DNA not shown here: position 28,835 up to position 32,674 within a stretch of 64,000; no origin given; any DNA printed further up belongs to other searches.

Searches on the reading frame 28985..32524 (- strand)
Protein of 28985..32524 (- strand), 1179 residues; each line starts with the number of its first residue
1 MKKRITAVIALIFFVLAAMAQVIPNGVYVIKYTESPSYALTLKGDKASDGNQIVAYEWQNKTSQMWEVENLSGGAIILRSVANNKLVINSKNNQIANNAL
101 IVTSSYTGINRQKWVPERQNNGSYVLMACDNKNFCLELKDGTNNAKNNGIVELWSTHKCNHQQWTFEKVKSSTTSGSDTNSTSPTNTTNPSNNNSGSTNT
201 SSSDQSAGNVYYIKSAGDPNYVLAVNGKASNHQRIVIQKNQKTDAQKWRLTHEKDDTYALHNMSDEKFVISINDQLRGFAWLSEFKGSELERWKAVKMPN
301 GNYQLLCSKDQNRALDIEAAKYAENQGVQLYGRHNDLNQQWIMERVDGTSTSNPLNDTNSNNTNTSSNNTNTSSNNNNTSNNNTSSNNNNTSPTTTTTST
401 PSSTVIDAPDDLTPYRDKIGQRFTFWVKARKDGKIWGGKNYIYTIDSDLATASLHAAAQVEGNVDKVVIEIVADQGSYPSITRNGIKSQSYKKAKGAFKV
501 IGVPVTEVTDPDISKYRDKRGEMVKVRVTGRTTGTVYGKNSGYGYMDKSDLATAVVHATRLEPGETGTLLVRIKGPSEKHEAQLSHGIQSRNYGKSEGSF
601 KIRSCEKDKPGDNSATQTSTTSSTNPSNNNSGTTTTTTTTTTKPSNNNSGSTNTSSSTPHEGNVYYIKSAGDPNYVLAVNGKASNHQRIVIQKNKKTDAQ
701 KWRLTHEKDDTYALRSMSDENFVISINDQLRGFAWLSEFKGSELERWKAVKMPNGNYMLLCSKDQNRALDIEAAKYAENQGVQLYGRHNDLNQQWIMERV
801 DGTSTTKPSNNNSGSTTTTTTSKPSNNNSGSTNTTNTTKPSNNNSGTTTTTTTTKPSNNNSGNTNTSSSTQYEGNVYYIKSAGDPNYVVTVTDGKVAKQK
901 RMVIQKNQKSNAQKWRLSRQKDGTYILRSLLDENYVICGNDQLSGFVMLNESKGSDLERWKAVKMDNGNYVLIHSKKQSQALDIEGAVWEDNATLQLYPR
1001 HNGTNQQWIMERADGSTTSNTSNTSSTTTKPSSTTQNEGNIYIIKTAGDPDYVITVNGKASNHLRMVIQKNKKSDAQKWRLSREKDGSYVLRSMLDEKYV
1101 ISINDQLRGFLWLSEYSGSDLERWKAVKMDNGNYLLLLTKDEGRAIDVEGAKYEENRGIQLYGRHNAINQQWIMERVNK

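Call 3: search_protein_families(library=pfam, proteins=[window:28985-32524:-])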
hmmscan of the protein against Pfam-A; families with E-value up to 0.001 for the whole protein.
window:28985-32524:- (1179 aa): 4 families
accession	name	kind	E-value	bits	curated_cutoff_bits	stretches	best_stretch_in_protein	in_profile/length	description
PF14200.12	RicinB_lectin_2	-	3.7e-46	156.2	25.6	6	64-151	3-86/89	Ricin-type beta-trefoil lectin domain-like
PF16850.11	Inhibitor_I66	-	1.2e-16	61.3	27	0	874-980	6-107/146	Peptidase inhibitor I66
PF03815.24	LCCL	-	1.9e-14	54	22.6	1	431-495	32-93/96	LCCL domain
PF12506.13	DUF3713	-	4.1e-05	22.2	27.2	1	805-927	318-421/1144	Protein of unknown function (DUF3713)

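Call 4: search_protein_families(library=ncbifam, proteins=[window:28985-32524:-])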
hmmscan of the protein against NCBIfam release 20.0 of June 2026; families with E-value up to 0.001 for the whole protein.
window:28985-32524:- (1179 aa): 1 family
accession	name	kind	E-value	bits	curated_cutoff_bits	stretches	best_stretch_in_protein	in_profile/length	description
NF005523.0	PRK07165.1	equivalog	6.1e-05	21.9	414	0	220-277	12-67/509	ATP F0F1 synthase subunit alpha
